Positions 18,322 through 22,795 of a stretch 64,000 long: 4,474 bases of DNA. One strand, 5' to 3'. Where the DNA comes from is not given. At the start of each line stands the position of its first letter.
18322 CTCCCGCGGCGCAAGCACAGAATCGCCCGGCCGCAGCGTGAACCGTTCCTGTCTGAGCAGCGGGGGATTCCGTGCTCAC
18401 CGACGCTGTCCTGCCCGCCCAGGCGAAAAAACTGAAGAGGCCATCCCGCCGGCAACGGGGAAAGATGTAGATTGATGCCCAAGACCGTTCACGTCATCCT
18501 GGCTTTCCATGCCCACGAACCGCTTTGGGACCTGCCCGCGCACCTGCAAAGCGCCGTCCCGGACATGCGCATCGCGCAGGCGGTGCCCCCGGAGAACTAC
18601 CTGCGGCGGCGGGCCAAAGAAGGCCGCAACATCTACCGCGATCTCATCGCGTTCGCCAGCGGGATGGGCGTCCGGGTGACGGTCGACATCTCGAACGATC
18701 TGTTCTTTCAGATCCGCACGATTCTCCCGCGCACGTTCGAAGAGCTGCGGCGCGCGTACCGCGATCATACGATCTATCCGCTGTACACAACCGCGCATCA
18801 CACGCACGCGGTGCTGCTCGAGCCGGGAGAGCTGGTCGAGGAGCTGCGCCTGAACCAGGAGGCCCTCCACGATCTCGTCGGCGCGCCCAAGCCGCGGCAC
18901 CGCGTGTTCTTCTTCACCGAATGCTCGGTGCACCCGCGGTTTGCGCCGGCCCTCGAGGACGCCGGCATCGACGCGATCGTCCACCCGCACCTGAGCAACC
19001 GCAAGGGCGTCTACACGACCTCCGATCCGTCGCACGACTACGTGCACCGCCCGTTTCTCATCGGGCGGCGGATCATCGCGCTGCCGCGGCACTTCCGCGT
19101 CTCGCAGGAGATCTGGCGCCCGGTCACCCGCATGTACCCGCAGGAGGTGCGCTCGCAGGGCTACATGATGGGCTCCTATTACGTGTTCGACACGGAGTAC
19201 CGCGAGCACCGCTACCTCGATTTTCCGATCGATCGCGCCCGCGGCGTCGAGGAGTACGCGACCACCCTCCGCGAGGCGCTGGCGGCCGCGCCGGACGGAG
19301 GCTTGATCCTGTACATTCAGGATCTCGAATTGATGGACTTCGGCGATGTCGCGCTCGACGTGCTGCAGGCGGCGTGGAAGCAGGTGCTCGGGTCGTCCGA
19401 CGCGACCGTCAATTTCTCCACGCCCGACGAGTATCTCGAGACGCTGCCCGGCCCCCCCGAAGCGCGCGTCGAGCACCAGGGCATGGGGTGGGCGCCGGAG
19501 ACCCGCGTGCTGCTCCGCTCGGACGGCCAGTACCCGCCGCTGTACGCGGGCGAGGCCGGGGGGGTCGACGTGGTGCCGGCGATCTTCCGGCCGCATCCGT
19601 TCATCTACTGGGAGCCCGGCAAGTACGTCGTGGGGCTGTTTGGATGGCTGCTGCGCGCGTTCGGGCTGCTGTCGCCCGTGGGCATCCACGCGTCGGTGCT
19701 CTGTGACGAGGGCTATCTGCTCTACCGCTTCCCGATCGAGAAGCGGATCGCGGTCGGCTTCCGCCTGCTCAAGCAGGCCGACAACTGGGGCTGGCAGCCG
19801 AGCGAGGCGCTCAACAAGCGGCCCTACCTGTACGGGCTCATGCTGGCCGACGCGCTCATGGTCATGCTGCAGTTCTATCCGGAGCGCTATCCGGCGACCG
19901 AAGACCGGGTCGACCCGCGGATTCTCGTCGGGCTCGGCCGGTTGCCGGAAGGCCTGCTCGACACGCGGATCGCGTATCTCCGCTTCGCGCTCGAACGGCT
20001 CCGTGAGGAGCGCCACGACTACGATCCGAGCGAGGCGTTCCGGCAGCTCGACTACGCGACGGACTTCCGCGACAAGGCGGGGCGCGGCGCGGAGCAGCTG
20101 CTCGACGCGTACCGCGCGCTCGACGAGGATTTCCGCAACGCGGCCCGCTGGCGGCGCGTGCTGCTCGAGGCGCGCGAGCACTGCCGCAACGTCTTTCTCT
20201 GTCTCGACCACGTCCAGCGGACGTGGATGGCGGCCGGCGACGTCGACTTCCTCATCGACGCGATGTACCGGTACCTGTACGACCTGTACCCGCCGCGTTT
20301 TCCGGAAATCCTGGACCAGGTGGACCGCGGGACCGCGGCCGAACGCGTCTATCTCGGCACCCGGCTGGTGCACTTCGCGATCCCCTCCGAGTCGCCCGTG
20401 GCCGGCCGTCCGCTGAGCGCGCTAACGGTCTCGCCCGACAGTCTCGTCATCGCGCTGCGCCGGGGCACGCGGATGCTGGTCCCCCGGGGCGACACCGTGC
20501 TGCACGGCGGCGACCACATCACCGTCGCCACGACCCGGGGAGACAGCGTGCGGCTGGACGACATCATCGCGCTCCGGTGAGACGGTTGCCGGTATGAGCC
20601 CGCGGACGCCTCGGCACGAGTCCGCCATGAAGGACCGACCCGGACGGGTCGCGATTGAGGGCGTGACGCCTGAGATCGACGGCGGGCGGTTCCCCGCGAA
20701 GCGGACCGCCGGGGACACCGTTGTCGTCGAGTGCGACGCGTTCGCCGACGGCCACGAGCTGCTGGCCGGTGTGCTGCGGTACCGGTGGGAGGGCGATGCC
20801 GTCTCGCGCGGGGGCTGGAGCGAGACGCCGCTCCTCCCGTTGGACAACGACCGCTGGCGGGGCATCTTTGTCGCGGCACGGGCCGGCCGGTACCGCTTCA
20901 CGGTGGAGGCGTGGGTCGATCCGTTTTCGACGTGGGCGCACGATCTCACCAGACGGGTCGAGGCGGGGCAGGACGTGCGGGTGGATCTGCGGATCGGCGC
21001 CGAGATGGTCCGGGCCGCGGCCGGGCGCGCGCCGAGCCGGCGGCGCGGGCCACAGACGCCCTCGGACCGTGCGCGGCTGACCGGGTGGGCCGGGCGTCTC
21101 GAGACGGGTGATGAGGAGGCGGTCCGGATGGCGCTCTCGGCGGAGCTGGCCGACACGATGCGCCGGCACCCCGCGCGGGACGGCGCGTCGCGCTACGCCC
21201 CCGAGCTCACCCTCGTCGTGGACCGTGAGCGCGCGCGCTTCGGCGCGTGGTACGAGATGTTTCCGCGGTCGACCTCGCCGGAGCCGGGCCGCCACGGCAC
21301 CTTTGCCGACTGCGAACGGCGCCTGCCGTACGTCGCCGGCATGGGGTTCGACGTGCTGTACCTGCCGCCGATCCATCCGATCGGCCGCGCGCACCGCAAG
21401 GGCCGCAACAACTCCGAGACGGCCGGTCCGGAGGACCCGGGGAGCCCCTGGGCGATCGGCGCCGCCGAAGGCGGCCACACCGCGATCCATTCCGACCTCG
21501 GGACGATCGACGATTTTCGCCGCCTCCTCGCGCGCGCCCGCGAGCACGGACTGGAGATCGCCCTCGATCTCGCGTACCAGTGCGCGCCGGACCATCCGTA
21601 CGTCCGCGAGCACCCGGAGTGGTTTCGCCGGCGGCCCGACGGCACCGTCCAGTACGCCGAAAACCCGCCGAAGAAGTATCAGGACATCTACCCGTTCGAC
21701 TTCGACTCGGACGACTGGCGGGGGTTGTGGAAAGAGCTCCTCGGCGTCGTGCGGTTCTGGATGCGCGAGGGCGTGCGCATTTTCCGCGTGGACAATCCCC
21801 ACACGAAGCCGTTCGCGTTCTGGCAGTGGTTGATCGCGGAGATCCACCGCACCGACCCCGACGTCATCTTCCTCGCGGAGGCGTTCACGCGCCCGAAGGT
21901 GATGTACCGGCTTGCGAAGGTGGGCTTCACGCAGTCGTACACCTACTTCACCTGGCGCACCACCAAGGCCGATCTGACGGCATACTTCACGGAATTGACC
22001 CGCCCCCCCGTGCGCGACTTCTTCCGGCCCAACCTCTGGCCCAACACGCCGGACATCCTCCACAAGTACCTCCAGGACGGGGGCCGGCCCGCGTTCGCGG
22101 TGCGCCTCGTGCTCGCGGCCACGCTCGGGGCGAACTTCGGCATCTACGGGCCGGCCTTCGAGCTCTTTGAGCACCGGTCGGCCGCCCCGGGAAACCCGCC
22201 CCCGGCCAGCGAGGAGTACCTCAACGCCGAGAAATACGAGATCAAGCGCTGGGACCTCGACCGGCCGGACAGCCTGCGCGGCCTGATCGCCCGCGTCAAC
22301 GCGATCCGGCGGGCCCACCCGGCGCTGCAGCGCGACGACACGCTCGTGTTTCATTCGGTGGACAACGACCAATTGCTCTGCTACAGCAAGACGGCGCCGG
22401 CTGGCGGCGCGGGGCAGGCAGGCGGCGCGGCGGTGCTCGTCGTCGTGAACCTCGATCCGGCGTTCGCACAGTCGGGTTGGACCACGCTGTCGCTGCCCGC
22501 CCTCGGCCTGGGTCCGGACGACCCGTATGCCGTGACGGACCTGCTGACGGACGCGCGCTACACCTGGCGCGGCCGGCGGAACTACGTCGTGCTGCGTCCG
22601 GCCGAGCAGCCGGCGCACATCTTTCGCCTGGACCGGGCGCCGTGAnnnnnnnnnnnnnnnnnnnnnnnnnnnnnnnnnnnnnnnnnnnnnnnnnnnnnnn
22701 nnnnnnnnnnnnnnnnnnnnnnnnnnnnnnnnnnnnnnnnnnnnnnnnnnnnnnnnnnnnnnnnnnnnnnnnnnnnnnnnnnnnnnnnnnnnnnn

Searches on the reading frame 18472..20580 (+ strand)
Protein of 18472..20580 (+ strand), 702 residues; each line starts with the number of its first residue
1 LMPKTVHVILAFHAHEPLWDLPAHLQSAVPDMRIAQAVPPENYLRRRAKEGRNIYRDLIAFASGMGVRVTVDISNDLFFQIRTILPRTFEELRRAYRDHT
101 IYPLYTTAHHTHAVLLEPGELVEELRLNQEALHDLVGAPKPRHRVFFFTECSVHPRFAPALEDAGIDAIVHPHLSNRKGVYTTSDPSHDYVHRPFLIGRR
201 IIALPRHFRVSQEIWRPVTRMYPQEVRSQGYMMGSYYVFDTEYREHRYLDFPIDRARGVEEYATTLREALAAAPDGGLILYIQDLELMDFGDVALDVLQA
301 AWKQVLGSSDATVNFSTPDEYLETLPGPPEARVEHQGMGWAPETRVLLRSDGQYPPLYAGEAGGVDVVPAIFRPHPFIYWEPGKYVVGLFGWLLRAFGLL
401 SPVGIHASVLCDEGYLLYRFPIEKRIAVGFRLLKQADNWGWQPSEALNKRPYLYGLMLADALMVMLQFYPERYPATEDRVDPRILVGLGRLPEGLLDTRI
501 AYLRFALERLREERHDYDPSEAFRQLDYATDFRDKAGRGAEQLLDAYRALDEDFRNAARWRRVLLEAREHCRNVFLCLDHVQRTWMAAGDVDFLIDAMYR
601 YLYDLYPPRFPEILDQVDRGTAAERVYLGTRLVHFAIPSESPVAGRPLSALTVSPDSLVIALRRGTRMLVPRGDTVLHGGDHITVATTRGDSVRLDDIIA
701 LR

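Call 37: search_protein_families(library=pfam, proteins=[window:18472-20580:+], max_evalue=0.00001)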
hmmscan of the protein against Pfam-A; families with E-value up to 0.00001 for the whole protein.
window:18472-20580:+ (702 aa): 2 families
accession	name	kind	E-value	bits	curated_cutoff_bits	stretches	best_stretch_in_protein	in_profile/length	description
PF02080.26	TrkA_C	-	1.4e-12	47.7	27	1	633-691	2-62/71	TrkA-C domain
PF03065.20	Glyco_hydro_57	-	5.5e-08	32.9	21.2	1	9-173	1-173/291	Glycosyl hydrolase family 57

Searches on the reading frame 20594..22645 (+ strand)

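Call 37: search_protein_families(library=pfam, proteins=[window:20594-22645:+], max_evalue=0.00001)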
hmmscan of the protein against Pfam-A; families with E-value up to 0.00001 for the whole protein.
window:20594-22645:+ (683 aa): 3 families
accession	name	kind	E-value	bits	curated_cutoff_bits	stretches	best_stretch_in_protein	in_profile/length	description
PF11896.14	GlgE_dom_N_S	-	9e-57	192.7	25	1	17-211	1-179/179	Alpha-1,4-glucan:maltose-1-phosphate maltosyltransferase, domain N/S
PF21702.3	GLGE_C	-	7.4e-30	103.5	27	1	586-679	1-87/87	GLGE, C-terminal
PF00128.31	Alpha-amylase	-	7.5e-07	29.2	22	0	233-343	14-105/446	Alpha amylase, catalytic domain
